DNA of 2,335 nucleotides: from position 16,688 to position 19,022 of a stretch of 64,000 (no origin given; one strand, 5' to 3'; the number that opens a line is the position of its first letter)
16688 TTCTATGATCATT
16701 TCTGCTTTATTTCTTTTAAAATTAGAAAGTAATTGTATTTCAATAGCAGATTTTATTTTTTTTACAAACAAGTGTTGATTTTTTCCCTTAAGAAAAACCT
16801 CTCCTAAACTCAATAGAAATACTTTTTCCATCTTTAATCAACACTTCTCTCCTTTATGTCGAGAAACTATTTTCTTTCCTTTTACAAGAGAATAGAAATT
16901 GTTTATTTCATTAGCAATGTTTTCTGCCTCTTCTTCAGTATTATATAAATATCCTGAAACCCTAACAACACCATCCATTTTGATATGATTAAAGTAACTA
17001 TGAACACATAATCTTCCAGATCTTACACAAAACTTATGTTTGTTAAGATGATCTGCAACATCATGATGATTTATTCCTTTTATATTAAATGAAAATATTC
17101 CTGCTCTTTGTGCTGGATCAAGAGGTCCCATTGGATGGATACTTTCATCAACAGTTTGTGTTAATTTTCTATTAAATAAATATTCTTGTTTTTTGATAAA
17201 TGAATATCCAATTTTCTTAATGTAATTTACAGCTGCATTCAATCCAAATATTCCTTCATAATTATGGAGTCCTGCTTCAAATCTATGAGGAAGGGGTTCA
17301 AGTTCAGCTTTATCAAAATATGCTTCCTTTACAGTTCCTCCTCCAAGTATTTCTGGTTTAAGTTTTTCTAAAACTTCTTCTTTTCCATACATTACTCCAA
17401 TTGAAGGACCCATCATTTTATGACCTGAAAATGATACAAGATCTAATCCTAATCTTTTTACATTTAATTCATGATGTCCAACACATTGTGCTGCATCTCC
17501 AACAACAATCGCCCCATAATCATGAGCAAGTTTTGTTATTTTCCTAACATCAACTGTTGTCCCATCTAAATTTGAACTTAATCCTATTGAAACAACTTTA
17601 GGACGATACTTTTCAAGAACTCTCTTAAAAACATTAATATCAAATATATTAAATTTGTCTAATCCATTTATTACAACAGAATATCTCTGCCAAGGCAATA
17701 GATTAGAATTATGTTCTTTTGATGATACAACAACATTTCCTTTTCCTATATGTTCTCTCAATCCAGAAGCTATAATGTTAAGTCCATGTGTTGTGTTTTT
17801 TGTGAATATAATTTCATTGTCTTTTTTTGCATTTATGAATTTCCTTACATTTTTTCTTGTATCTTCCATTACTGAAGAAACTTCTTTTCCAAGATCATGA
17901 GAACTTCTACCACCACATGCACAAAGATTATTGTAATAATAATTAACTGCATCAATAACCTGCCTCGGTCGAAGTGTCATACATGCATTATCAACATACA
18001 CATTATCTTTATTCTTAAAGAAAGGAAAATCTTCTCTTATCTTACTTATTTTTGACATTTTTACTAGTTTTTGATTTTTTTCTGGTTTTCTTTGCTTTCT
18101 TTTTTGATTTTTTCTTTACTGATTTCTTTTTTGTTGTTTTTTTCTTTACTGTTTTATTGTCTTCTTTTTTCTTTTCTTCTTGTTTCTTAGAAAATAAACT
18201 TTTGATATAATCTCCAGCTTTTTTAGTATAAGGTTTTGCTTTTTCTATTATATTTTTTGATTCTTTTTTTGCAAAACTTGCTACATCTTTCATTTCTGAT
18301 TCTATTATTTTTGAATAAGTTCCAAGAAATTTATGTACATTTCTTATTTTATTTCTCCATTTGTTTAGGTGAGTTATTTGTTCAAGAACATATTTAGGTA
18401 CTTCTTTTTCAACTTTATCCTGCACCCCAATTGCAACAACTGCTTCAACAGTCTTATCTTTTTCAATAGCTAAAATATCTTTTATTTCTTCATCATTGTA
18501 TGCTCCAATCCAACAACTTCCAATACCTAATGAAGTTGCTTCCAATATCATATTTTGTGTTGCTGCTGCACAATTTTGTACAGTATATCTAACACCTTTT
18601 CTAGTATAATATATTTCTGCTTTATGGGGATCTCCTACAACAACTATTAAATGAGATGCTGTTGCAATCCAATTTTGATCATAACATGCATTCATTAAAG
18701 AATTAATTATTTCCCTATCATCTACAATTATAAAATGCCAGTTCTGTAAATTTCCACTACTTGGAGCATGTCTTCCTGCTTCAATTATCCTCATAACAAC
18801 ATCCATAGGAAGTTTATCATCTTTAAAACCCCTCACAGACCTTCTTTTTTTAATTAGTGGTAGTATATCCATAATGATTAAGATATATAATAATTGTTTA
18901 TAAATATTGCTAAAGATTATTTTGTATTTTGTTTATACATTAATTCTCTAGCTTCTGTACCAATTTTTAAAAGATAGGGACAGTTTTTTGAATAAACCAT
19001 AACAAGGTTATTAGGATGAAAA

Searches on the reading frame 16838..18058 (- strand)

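Call 79: search_protein_families(library=pfam, proteins=[window:16838-18058:-], max_evalue=0.01)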
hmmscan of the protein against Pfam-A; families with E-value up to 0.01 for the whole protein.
window:16838-18058:- (406 aa): 5 families
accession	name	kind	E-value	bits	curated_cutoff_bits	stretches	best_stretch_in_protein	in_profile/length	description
PF00266.25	Aminotran_5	-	2.1e-95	320.3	21.5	1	20-380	1-370/371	Aminotransferase class-V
PF03841.19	SelA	-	0.00034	20.2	22.8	1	202-236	201-236/367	L-seryl-tRNA selenium transferase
PF01041.23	DegT_DnrJ_EryC1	-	0.00067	19.4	19.8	1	81-215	40-175/360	DegT/DnrJ/EryC1/StrS aminotransferase family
PF01053.26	Cys_Met_Meta_PP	-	0.0043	16.1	27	1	137-225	123-209/381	Cys/Met metabolism PLP-dependent enzyme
PF00389.36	2-Hacid_dh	-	0.0045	17.1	24.6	0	313-395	77-127/134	D-isomer specific 2-hydroxyacid dehydrogenase, catalytic domain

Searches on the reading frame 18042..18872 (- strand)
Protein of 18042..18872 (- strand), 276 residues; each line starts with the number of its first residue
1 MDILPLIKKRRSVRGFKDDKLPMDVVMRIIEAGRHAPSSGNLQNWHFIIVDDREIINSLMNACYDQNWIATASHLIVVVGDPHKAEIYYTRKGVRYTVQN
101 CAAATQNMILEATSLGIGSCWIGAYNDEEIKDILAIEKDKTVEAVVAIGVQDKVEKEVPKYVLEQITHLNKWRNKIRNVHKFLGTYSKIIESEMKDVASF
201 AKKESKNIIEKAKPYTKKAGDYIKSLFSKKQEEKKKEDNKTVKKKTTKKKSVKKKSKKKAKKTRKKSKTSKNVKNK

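Call 79: search_protein_families(library=pfam, proteins=[window:18042-18872:-], max_evalue=0.01)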
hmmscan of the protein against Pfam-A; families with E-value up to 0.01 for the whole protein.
window:18042-18872:- (276 aa): 2 families
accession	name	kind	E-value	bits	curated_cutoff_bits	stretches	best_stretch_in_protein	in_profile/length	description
PF00881.29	Nitroreductase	-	1.1e-36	126.9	23.5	2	64-149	82-166/167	Nitroreductase family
PF14512.11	TM1586_NiRdase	-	5.9e-14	52.7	27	2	106-171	89-153/215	Putative TM nitroreductase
